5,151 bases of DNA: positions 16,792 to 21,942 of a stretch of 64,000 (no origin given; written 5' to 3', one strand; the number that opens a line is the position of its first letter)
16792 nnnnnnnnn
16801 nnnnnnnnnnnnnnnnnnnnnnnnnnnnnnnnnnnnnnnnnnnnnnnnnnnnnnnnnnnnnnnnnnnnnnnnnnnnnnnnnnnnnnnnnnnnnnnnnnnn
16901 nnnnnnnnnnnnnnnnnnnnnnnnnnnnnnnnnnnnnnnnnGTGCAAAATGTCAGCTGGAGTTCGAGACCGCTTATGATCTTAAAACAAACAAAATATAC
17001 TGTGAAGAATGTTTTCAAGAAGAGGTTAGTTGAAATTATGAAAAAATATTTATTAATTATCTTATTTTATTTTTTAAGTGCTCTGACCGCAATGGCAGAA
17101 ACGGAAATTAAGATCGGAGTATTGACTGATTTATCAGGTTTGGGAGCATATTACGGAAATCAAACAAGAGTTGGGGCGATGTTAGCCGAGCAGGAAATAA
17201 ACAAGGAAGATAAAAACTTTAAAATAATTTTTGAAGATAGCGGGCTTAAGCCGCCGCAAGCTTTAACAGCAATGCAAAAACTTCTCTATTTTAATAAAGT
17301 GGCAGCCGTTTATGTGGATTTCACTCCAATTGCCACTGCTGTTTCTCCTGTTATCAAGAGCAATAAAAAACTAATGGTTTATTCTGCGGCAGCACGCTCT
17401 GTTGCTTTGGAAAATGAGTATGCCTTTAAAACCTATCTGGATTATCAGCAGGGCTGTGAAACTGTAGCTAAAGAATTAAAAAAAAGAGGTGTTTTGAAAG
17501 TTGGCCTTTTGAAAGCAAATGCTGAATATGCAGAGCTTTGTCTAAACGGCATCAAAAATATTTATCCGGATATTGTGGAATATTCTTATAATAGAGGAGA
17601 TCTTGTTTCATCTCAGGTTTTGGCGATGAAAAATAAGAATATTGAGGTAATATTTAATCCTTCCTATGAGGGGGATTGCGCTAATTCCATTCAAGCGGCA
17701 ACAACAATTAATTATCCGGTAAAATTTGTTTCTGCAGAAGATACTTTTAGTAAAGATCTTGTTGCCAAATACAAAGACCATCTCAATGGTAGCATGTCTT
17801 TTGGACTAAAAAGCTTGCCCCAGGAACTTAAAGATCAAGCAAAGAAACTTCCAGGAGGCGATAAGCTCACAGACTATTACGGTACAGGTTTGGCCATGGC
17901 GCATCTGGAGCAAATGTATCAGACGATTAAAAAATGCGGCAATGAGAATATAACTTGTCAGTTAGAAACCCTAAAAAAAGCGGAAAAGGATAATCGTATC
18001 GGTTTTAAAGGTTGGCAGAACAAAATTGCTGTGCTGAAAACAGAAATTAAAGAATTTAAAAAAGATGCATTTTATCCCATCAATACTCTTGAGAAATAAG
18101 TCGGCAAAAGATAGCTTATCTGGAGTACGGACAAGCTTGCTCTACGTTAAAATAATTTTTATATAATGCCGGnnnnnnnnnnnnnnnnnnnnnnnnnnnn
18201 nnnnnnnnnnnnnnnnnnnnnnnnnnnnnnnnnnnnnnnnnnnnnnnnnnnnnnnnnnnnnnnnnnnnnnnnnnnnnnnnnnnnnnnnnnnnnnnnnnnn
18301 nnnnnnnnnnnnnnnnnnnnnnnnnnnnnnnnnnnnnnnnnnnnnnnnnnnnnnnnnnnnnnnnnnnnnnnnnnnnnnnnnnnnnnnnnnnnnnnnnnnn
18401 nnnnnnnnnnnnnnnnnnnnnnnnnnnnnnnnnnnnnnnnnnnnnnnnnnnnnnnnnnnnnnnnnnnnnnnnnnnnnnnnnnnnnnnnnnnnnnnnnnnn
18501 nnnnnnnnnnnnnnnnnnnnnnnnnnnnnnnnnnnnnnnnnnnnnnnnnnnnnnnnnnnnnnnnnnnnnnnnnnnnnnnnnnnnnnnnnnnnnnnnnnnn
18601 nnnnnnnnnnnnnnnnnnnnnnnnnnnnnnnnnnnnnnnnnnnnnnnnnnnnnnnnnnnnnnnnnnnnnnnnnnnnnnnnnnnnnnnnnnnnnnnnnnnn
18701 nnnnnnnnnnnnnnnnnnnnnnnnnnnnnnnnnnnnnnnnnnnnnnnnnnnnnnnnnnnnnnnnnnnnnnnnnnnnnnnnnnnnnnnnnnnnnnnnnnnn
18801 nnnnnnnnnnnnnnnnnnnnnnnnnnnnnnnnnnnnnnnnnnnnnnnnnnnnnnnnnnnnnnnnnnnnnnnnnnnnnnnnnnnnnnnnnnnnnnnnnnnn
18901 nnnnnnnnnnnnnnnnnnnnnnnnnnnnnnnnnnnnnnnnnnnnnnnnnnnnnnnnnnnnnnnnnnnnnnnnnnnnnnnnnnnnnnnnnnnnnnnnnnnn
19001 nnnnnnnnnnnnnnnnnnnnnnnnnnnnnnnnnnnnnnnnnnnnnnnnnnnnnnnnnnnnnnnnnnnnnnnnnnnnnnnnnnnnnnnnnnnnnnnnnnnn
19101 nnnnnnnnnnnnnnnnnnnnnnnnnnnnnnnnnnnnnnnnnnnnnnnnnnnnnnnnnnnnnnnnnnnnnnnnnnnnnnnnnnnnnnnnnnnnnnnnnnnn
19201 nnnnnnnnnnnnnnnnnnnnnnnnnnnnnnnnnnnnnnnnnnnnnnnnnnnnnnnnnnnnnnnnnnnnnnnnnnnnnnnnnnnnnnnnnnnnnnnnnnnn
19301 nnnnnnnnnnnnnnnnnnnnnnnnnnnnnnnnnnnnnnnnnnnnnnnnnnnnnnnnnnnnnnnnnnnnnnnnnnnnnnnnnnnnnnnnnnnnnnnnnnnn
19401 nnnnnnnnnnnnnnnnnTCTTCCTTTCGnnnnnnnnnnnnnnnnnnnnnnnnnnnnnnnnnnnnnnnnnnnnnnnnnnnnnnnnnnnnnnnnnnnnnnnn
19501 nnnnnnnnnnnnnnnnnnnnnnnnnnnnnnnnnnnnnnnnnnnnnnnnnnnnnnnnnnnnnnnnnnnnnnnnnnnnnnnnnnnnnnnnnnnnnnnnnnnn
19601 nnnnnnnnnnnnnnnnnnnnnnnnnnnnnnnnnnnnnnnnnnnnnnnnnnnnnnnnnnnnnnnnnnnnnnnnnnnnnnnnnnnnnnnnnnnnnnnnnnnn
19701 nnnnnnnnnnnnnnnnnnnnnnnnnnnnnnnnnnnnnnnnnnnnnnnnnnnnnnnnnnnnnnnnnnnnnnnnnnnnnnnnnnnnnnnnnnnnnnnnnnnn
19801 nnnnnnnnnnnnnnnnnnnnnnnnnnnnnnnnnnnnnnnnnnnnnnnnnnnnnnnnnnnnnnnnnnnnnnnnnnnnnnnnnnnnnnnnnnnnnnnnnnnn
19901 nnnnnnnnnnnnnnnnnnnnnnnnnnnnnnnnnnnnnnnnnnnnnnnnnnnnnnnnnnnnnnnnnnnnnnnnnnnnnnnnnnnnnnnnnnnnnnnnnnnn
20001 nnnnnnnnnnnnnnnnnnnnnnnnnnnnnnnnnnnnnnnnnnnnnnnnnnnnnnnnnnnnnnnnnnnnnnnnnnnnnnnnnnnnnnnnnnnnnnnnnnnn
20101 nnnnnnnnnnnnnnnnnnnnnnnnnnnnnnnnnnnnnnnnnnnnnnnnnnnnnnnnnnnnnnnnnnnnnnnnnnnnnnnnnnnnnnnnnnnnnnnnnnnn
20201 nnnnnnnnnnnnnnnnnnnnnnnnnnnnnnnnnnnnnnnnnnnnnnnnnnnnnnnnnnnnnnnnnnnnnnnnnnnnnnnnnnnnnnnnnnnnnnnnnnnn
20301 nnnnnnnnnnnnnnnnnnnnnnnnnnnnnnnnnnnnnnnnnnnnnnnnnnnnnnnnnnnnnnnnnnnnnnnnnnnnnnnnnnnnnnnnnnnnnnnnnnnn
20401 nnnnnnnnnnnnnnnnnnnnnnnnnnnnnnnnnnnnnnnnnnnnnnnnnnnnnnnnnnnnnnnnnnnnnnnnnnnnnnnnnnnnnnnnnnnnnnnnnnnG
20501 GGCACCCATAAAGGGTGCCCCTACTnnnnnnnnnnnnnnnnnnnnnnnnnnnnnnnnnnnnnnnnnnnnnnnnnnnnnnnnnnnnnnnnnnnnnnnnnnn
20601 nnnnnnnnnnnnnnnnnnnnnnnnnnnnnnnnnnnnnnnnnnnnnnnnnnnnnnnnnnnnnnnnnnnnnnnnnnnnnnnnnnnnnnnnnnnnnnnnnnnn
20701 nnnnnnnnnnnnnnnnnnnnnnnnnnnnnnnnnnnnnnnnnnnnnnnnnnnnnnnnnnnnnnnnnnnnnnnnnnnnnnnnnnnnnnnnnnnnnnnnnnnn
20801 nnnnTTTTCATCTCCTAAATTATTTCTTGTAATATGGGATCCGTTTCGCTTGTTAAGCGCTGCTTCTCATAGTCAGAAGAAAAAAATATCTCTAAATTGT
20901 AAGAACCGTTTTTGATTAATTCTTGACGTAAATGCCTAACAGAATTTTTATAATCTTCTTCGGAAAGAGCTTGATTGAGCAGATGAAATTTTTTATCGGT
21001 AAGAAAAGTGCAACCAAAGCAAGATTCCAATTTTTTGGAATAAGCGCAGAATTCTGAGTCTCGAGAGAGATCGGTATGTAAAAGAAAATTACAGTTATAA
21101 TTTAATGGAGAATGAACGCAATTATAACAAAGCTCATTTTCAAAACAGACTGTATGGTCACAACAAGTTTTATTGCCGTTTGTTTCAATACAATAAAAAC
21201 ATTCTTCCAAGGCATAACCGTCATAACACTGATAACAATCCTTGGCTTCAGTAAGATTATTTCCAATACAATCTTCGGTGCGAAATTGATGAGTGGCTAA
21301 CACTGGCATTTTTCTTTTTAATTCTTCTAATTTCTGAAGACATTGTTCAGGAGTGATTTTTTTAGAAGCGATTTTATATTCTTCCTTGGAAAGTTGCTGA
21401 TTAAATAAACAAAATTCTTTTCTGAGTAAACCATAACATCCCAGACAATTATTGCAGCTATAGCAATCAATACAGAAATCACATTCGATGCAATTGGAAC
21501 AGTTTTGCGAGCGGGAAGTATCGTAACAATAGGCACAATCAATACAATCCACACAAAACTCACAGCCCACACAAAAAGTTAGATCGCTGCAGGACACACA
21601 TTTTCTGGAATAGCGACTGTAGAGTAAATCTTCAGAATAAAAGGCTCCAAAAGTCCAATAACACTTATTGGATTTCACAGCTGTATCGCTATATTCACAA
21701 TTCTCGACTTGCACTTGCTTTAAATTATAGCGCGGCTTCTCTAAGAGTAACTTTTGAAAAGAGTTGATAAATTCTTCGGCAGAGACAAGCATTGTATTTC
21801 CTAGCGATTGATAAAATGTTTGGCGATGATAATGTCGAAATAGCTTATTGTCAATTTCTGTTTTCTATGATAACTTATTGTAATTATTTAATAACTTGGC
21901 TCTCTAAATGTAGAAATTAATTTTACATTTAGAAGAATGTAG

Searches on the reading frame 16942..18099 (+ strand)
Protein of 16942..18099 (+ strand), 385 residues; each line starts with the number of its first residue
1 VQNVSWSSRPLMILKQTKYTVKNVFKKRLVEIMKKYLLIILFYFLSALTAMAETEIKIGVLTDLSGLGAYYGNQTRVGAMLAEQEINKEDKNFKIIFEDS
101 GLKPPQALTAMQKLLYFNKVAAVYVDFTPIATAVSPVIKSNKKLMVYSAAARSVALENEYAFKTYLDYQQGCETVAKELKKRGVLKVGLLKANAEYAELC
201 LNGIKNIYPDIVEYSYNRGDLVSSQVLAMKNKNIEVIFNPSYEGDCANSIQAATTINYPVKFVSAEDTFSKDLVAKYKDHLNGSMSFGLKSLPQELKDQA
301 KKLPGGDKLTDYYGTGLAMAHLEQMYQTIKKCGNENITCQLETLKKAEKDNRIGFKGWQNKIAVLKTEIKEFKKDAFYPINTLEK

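Call 22: search_protein_families(library=pfam, proteins=[window:16942-18099:+], max_evalue=0.0001)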
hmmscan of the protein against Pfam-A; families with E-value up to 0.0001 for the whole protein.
window:16942-18099:+ (385 aa): 1 family
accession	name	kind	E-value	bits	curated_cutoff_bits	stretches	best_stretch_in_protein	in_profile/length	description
PF13458.12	Peripla_BP_6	-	8.3e-28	98.5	31.7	1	55-284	1-243/343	Periplasmic binding protein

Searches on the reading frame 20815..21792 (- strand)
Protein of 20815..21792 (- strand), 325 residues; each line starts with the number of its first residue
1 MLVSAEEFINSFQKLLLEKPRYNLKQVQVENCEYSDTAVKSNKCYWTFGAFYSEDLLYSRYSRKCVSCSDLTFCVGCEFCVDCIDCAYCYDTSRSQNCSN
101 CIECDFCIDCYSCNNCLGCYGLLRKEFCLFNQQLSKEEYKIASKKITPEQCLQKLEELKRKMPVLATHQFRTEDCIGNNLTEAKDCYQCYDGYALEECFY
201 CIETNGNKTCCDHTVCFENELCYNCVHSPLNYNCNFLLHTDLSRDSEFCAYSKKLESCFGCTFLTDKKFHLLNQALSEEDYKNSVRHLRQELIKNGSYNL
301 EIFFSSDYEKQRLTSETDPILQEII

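Call 48: search_protein_families(library=pfam, proteins=[window:20815-21792:-], max_evalue=0.01)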
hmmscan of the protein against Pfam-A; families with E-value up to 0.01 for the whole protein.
window:20815-21792:- (325 aa): 0 families

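Call 58: search_protein_families(library=padloc, proteins=[window:20815-21792:-], max_evalue=0.01)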
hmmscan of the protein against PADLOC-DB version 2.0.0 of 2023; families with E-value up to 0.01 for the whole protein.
window:20815-21792:- (325 aa): 0 families

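Call 59: search_protein_families(library=phrogs, proteins=[window:20815-21792:-], max_evalue=0.01)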
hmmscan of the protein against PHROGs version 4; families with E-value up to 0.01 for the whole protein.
window:20815-21792:- (325 aa): 1 family
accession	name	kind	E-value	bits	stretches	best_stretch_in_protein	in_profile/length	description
phrog_15341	-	unknown function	1.7e-09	38.5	1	41-121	11-89/276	-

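Call 60: search_dna_similar(query=window:20815-21792:-, collection=phages, mode=protein, max_evalue=0.001, max_rows=15)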
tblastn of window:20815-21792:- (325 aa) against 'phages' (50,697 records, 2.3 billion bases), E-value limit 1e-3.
Records with a match: 6; places in all: 6; records where one place covers at least 80% of the query: 0.
Best place of each record, by identity: <60% 6.
By first word of the organism name: Campylobacter 6.
By host as written in the record: Campylobacter jejuni 2; - 2; Campylobacter sp. 2.
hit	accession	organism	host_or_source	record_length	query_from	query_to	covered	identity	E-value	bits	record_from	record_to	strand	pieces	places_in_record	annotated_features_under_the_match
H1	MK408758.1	Campylobacter phage CP20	Campylobacter jejuni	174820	21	135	35%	33.9%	6e-6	54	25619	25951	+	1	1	hypothetical protein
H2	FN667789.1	Campylobacter phage CPt10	-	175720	21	135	35%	33.9%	6e-6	54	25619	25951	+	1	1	hypothetical phage protein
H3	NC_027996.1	Campylobacter phage CPt10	-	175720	21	135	35%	33.9%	6e-6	54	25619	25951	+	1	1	hypothetical protein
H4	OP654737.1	Campylobacter phage vB_CjeM_WX1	Campylobacter jejuni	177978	46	129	26%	39.5%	1e-4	49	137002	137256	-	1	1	hypothetical protein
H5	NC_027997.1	Campylobacter phage CP220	Campylobacter sp.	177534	50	135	26%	38.4%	4e-6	54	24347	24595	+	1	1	hypothetical protein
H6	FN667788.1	Campylobacter phage CP220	Campylobacter sp.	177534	50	135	26%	38.4%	4e-6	54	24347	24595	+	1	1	hypothetical phage protein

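Call 78: predict_structure(alignment_id=A3)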
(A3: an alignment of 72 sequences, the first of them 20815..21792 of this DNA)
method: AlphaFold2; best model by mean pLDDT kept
length: 325 residues; sequences in the alignment: 72
mean_pLDDT: 76.8   pTM: 0.66
mean pLDDT of the five models: 76.8, 73.7, 71.7, 70.8, 69.2
residues with pLDDT >= 90: 101; 70-90: 118; 50-70: 70; < 50: 36
segments of 3 or more residues with pLDDT < 50: 1-5, 302-325
pLDDT, mean of each block of 10 residues (from residue 1): 51 54 73 87 89 93 95 95 94 93 92 88 72 73 71 62 66 89 92 92 92 91 90 87 86 80 69 68 58 53 44 38 35
secondary structure, 60 per line:
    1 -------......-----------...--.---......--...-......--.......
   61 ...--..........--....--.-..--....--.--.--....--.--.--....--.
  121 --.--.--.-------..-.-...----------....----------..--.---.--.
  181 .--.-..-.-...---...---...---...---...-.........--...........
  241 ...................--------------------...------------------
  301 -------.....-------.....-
elements in order: H8-13 E25-27 E34-39 E42-44 E46-51 E54-63 E66-75 E78-81 E90-93 E102-105 E114-117 H155-158 E191-193 E197-199 E203-205 E209-211 E215-217 E219-227 E230-259 H308-312 H320-324

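Call 81: fold_search(model_id=the predicted structure, library=pdb)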
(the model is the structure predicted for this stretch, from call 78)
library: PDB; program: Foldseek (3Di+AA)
matches with E <= 10: 256; with E <= 0.001: 0
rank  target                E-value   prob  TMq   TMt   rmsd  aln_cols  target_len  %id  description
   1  7b7a_A                2.2e-03  0.20  0.11  0.10  16.7       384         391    9  ENDO-POLYGALACTURONASE FROM ARABIDOPSIS THALIANA (released 2022-06-22)
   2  4q1q_A                6.0e-03  0.47  0.15  0.17  18.1       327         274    6  Crystal structure of TibC-catalyzed hyper-glycosylated TibA55-350 fragment (released 2014-09-17)
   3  6k0m                  6.0e-03  0.09  0.09  0.07  18.9       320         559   10  Catalytic domain of GH87 alpha-1,3-glucanase from Paenibacillus glycanilyticus FH11 (released 2019-12-25)
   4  9ozl_B                6.9e-03  0.16  0.12  0.11  18.0       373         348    6  Crystal structure of the polysaccharide lyase RbmB from Vibrio cholerae (released 2026-03-11)
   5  2xc1_B                7.3e-03  0.18  0.12  0.08  17.6       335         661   10  Full-length Tailspike Protein Mutant Y108W of Bacteriophage P22 (released 2011-05-04)
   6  6f7k_B                7.6e-03  0.10  0.09  0.07  18.6       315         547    9  Crystal structure of Dettilon tailspike protein (gp208) (released 2018-12-19)
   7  1qrb                  9.8e-03  0.14  0.12  0.09  17.4       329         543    8  PLASTICITY AND STERIC STRAIN IN A PARALLEL BETA-HELIX: RATIONAL MUTATIONS IN P22 TAILSPIKE PROTEIN (released 2000-04-12)
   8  4mr0_A                1.0e-02  0.14  0.12  0.10  16.6       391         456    4  Crystal structure of PfbA, a surface adhesin of Streptococcus pneumoniae (released 2014-02-05)
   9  8ikx_A                1.0e-02  0.12  0.11  0.10  18.0       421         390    7  An Arabidopsis polygalacturonase PGLR (released 2024-02-07)
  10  4ru5_A                1.0e-02  0.12  0.10  0.07  18.1       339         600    9  Crystal Structure of the Pseudomonas phage phi297 tailspike gp61 (released 2015-11-18)
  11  9ozl_A                1.1e-02  0.25  0.13  0.12  17.8       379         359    8  Crystal structure of the polysaccharide lyase RbmB from Vibrio cholerae (released 2026-03-11)
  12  7chu_A                1.1e-02  0.11  0.10  0.07  16.2       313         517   10  Geobacillus virus E2 - ORF18 (released 2021-04-14)
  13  6w4q_D                1.3e-02  0.15  0.13  0.07  18.4       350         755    8  Crystal structure of full-length tailspike protein 2 (TSP2, ORF211) ) from Escherichia coli O157:H7 bacteriophage CAB1 (released 2021-01-20)
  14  7e56                  1.3e-02  0.09  0.10  0.10  16.7       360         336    6  The mutant crystal structure of endo-polygalacturonase (T316C/G344C) from Talaromyces leycettanus JCM 12802 (released 2021-08-25)
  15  2pyg_A                1.4e-02  0.10  0.10  0.09  16.1       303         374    7  Azotobacter vinelandii Mannuronan C-5 epimerase AlgE4 A-module (released 2008-05-27)
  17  6fls_D                1.5e-02  0.12  0.09  0.12  14.6       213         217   10  Pentapeptide repeat family protein from Clostridium botulinum (released 2018-08-15)
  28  2w7z_B                2.8e-02  0.11  0.11  0.14  17.1       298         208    8  Structure of the pentapeptide repeat protein EfsQnr, a DNA gyrase inhibitor. Free amines modified by cyclic pentylatio (released 2009-05-05)
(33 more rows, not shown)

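Call 84: fold_search(model_id=the predicted structure, library=viral)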
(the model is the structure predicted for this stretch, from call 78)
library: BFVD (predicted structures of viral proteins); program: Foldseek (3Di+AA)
matches with E <= 10: 529; with E <= 0.001: 9
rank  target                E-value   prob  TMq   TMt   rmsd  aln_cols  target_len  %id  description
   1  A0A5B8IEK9            6.1e-07  1.00  0.23  0.50  11.5       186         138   19  TNFR-Cys domain-containing protein [Mimiviridae sp. ChoanoV1]
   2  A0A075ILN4            3.4e-05  0.44  0.09  0.08  21.1       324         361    7  EVN041 [Ectromelia virus Naval]
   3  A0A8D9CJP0            3.9e-05  0.97  0.19  0.13  24.4       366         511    7  Caspase 9 inhibitor [Ectromelia virus]
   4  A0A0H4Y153            7.4e-05  0.69  0.13  0.11  25.9       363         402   13  Uncharacterized protein [Salmon gill poxvirus]
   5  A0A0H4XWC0            4.0e-04  0.57  0.14  0.11  23.7       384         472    6  Uncharacterized protein [Salmon gill poxvirus]
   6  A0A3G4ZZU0            4.6e-04  0.54  0.15  0.11  14.9       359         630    8  Right handed beta helix domain-containing protein [Harvfovirus sp.]
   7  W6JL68                5.1e-04  0.30  0.10  0.09  16.7       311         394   11  Right handed beta helix region containing protein [Alphaentomopoxvirus acuprea]
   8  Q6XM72                6.5e-04  0.28  0.10  0.09  17.1       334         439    9  FirrV-1-A15 [Feldmannia irregularis virus a]
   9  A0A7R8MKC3            7.6e-04  0.33  0.12  0.06  20.2       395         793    7  Putative EPS-depolymerase [Klebsiella phage vB_KvM-Eowyn]
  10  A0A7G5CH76            1.3e-03  0.21  0.10  0.06  17.2       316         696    8  (no name in the UniProt tables at hand)
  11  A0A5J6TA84            1.9e-03  0.35  0.13  0.09  18.2       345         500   10  Putative structural protein [Klebsiella phage vB_KpnP_fHeKpn01]
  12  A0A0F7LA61            1.9e-03  0.41  0.13  0.07  18.8       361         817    8  Probable tail spike protein [Klebsiella phage K5]
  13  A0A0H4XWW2            1.9e-03  0.35  0.11  0.16  15.9       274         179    9  Uncharacterized protein [Salmon gill poxvirus]
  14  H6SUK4                2.0e-03  1.00  0.21  0.46   6.4        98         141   23  Caib/baif family protein [Campylobacter virus IBB35]
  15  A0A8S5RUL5            2.1e-03  1.00  0.17  0.18   7.9       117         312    9  (no name in the UniProt tables at hand)
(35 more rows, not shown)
